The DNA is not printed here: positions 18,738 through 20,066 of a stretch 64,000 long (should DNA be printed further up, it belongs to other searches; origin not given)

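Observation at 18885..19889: SUKH-1/SMI1-KNR4 immunity-like gene encodes a lipoprotein with a long N-terminal linker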

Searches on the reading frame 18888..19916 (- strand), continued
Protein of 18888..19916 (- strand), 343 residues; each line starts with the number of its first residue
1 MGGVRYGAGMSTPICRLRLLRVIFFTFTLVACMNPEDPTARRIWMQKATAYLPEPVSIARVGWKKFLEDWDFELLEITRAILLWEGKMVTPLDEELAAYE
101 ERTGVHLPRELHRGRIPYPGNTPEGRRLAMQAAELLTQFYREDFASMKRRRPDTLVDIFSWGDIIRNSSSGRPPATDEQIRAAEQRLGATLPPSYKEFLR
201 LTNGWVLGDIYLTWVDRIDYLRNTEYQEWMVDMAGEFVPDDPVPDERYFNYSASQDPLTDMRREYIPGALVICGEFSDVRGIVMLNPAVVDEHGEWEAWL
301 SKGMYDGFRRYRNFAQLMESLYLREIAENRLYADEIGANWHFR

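Call 50: search_protein_families(library=pfam, proteins=[L056:1-1023:+, L009:115-798:+, L007:1-501:+, L053:1-489:+, L058:1-1632:+, L058:1635-2186:+], max_evalue=0.01)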
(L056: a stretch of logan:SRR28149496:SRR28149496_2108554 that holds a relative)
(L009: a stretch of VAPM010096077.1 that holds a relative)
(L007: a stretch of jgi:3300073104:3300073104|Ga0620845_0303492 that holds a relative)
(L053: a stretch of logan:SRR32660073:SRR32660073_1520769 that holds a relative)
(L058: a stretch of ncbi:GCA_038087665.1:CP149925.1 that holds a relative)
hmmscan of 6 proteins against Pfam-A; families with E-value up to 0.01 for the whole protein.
L056:1-1023:+ (341 aa): 1 family
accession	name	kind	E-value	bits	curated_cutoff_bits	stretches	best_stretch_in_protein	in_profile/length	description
PF14040.12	DNase_NucA_NucB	-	5.5e-07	30.5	23.8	1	241-298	36-86/100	Deoxyribonuclease NucA/NucB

L009:115-798:+ (228 aa): 1 family
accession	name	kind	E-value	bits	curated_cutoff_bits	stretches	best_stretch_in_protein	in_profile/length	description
PF14040.12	DNase_NucA_NucB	-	7.5e-10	39.7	23.8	1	101-206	6-99/100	Deoxyribonuclease NucA/NucB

L007:1-501:+ (167 aa): 1 family
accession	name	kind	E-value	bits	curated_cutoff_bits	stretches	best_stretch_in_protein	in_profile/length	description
PF14040.12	DNase_NucA_NucB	-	3.6e-11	43.9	23.8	1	84-148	47-99/100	Deoxyribonuclease NucA/NucB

L053:1-489:+ (163 aa): 1 family
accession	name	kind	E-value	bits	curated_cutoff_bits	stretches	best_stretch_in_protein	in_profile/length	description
PF14040.12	DNase_NucA_NucB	-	2.4e-12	47.7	23.8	1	44-142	9-99/100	Deoxyribonuclease NucA/NucB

L058:1-1632:+ (544 aa): 5 families
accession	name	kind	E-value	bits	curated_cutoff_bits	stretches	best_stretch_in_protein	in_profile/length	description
PF07591.16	PT-HINT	-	1.9e-17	64.2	27.7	1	296-422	1-127/137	Pretoxin HINT domain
PF14890.11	Intein_splicing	-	6.5e-12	46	35.8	1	304-374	10-84/155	Intein splicing domain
PF01079.26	Hint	-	5.6e-06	26.5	29.7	1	290-369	13-94/213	Hint module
PF05593.20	RHS_repeat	-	0.00092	20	22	0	7-36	1-31/38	RHS Repeat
PF13403.11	Hint_2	-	0.0026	18.6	28.4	1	290-321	2-33/147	Hint domain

L058:1635-2186:+ (184 aa): 1 family
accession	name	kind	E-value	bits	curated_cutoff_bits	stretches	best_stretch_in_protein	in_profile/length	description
PF15593.11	Imm42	-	7.4e-05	23.7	27.2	1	4-98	1-101/162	Immunity protein 42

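Call 53: search_solved_structures(query=window:18888-19820:-, max_evalue=0.1, show_alignments=1)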
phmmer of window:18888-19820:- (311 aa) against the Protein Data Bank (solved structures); distinct sequences matched with E-value up to 0.1: 0.

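Call 62: predict_structure(alignment_id=A5)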
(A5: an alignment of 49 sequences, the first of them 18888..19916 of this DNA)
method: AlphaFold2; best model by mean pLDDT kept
length: 343 residues; sequences in the alignment: 49
mean_pLDDT: 84.9   pTM: 0.83
mean pLDDT of the five models: 84.9, 84.4, 84.1, 84.1, 83.9
residues with pLDDT >= 90: 215; 70-90: 68; 50-70: 23; < 50: 37
segments of 3 or more residues with pLDDT < 50: 1-5, 7-28, 30-35, 38-41
pLDDT, mean of each block of 10 residues (from residue 1): 42 38 37 47 68 96 98 96 82 84 87 93 95 93 90 70 93 97 98 99 92 95 90 84 96 93 95 75 96 98 86 97 94 95 82
secondary structure, 60 per line:
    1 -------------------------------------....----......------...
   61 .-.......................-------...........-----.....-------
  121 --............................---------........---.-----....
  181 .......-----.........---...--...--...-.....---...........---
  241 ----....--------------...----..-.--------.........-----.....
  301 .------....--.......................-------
elements in order: H38-41 H46-51 H58-61 H63-85 H93-103 H109-113 H123-150 H160-167 H177-187 H193-201 E205-207 E210-212 H227-237 H245-248 E282-290 E296-301 E308-311 H314-336

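Call 66: fold_search(model_id=the predicted structure, library=pdb)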
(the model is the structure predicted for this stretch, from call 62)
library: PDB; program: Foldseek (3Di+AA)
matches with E <= 10: 92; with E <= 0.001: 3
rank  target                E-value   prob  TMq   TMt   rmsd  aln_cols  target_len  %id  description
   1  5j1b_B                7.8e-04  1.00  0.26  0.38   9.3       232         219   13  structure of the core domaine of Knr4, an intrinsically disordered protein from Saccharomyces cerevisiae - WT. (released 2017-04-05)
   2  8aj2_B                8.7e-04  1.00  0.29  0.42   8.3       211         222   13  structure of the ordered core of Knr4 (loop 189-217 deleted) (released 2023-04-26)
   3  8aj2_A                9.2e-04  1.00  0.27  0.40   8.9       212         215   14  structure of the ordered core of Knr4 (loop 189-217 deleted) (released 2023-04-26)
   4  6qbp_A                1.2e-03  1.00  0.28  0.41   8.7       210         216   13  structure of the core domaine of Knr4, an intrinsically disordered protein from Saccharomyces cerevisiae - mutant S203 (released 2020-01-29)
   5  6qbp_B                1.4e-03  1.00  0.30  0.43   8.4       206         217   13  structure of the core domaine of Knr4, an intrinsically disordered protein from Saccharomyces cerevisiae - mutant S203 (released 2020-01-29)
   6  6qbr_B                1.8e-03  1.00  0.29  0.41   8.7       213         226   12  structure of the core domaine of Knr4, an intrinsically disordered protein from Saccharomyces cerevisiae - mutant S200 (released 2020-01-29)
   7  6qbr_A                2.0e-03  1.00  0.30  0.43   8.4       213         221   14  structure of the core domaine of Knr4, an intrinsically disordered protein from Saccharomyces cerevisiae - mutant S200 (released 2020-01-29)
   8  6qbn_A                2.3e-03  1.00  0.29  0.43   8.4       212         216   14  structure of the core domaine of Knr4, an intrinsically disordered protein from Saccharomyces cerevisiae - mutant S200 (released 2020-01-29)
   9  5j1b_A                2.4e-03  1.00  0.28  0.41   8.8       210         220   11  structure of the core domaine of Knr4, an intrinsically disordered protein from Saccharomyces cerevisiae - WT. (released 2017-04-05)
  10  6qbo_A                2.6e-03  1.00  0.28  0.39   8.8       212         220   12  structure of the core domaine of Knr4, an intrinsically disordered protein from Saccharomyces cerevisiae - mutant S203 (released 2020-01-29)
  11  3d5p_A                3.0e-03  1.00  0.24  0.55   5.6       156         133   13  CRYSTAL STRUCTURE OF A PUTATIVE GLUCAN SYNTHESIS REGULATOR OF SMI1/KNR4 FAMILY (BF1740) FROM BACTEROIDES FRAGILIS NCTC (released 2008-07-15)
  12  6qbn_B                3.4e-03  1.00  0.30  0.44   8.3       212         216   13  structure of the core domaine of Knr4, an intrinsically disordered protein from Saccharomyces cerevisiae - mutant S200 (released 2020-01-29)
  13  6qbq_A                3.4e-03  1.00  0.28  0.40   8.8       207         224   12  structure of the core domaine of Knr4, an intrinsically disordered protein from Saccharomyces cerevisiae - mutant S200 (released 2020-01-29)
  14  6qbq_B                3.4e-03  1.00  0.28  0.40   8.8       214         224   13  structure of the core domaine of Knr4, an intrinsically disordered protein from Saccharomyces cerevisiae - mutant S200 (released 2020-01-29)
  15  6qbm_B                6.0e-03  1.00  0.28  0.40   8.6       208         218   12  structure of the core domaine of Knr4, an intrinsically disordered protein from Saccharomyces cerevisiae - mutant S200 (released 2020-01-29)
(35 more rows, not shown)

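Call 67: find_homologous_proteins(query=A3, max_evalue=1e-20)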
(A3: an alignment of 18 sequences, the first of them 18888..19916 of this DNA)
Query A3 (18 sequences) (343 aa, profile of the alignment): 21 proteins with E <= 1e-20 among 8000 candidates.
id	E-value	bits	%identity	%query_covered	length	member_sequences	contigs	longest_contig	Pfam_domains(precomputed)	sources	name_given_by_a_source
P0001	6.4e-106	372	100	100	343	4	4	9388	PF14567.12,PF09346.16,PF14568.12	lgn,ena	-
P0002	4.6e-105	369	49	87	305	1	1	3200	PF14567.12,PF09346.16,PF14568.12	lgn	-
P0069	6.3e-88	313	31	75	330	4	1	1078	PF09346.16,PF14568.12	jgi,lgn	jgi:hypothetical protein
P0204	1.5e-43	167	43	46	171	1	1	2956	PF09346.16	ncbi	-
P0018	2.9e-41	160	37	46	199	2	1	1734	PF09346.16,PF14568.12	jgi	-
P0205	1.3e-40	158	36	48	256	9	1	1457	PF09346.16,PF14568.12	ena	-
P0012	1.1e-39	154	40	46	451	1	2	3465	PF02985.29,PF09346.16,PF13646.13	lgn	-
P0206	2.3e-39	153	41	41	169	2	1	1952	PF09346.16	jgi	jgi:hypothetical protein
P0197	2.5e-39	153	38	49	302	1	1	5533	PF09346.16,PF14568.12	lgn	-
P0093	3.0e-38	150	39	44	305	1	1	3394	PF14567.12,PF03130.23,PF09346.16,PF14568.12,PF13646.13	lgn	-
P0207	8.9e-36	142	40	46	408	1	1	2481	PF02985.29,PF09346.16,PF13646.13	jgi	jgi:hypothetical protein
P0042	1.6e-35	141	30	63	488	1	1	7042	PF02985.29,PF03130.23,PF09346.16,PF13646.13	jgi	jgi:hypothetical protein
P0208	1.8e-33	134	35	47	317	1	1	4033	PF09346.16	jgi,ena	-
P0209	7.2e-33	132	35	49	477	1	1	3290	PF02985.29,PF09346.16,PF13646.13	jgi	jgi:hypothetical protein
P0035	1.1e-31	128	37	43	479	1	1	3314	PF09346.16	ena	-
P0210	2.8e-29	120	34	43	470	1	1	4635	PF03130.23,PF09346.16,PF13646.13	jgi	jgi:hypothetical protein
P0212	1.5e-22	98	28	47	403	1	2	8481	PF09346.16,PF13646.13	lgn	-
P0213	3.0e-21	94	33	45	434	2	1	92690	PF02985.29,PF09346.16,PF13646.13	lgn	-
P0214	4.4e-21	93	29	48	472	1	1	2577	PF02985.29,PF09346.16,PF13646.13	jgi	jgi:hypothetical protein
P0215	7.7e-21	93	26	46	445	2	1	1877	PF02985.29,PF09346.16,PF13646.13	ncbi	-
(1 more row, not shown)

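Call 71: list_cluster_members(proteins=[window:18888-19889:-, window:18888-19820:-, window:18888-20339:-, window:18888-19916:-, window:17507-18796:-, window:17507-18814:-])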
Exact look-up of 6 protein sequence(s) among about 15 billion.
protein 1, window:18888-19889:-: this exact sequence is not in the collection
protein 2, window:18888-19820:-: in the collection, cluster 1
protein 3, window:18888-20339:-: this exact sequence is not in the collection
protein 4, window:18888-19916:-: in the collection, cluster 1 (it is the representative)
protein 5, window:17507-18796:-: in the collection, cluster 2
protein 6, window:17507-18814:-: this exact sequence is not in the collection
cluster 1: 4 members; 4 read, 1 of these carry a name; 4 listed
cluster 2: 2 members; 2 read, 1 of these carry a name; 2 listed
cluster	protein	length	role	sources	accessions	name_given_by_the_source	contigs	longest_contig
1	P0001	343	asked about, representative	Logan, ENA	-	-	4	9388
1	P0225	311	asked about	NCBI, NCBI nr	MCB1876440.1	MAG: SMI1/KNR4 family protein [Chromatiales bacterium] | SMI1/KNR4 family protein [Chromatiales bacterium]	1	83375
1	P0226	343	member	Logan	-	-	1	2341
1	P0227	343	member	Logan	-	-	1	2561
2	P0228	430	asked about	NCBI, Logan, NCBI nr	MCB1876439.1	MAG: hypothetical protein KDH88_10725 [Chromatiales bacterium] | hypothetical protein [Chromatiales bacterium]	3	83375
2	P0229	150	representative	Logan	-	-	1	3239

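Call 78: search_protein_families(library=ncbifam, proteins=[P0203, P0062, P0069, P0073, P0145, P0063, window:18888-19916:-, L001:1935-2963:+], max_evalue=1)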
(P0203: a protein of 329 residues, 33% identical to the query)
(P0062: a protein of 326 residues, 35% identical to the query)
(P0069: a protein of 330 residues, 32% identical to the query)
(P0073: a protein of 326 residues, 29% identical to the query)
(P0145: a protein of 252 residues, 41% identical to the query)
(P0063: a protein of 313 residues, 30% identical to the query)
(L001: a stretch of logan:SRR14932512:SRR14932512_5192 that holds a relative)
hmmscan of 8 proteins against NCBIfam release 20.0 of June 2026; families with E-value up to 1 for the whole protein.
P0203 (329 aa): 2 families
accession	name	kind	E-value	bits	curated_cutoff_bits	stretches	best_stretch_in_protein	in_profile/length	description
NF038335.1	YPO0640_fam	subfamily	0.0032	17.4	55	1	152-188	18-59/150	YrhA family protein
NF005545.0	PRK07208.1-1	equivalog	0.069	11.5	451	0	116-149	451-483/504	hypothetical protein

P0062 (326 aa): 0 families

P0069 (330 aa): 1 family
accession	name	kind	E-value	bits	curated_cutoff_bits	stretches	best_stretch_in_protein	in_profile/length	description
NF038335.1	YPO0640_fam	subfamily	0.0055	16.6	55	1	163-204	20-66/150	YrhA family protein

P0073 (326 aa): 1 family
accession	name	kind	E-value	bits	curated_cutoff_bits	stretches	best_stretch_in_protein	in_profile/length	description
NF038335.1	YPO0640_fam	subfamily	0.042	13.7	55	1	163-186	34-58/150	YrhA family protein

P0145 (252 aa): 0 families

P0063 (313 aa): 1 family
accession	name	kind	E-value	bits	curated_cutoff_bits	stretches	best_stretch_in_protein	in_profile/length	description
NF033787.1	HTH_BldC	subfamily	0.025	14.4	77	1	191-219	3-31/49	BldC family transcriptional regulator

window:18888-19916:- (343 aa): 1 family
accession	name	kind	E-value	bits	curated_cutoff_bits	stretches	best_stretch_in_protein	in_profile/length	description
NF038335.1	YPO0640_fam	subfamily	0.065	13.1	55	1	172-204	20-57/150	YrhA family protein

L001:1935-2963:+ (343 aa): 1 family
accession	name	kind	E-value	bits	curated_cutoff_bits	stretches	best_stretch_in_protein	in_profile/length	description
NF038335.1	YPO0640_fam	subfamily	0.054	13.4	55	1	172-207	20-60/150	YrhA family protein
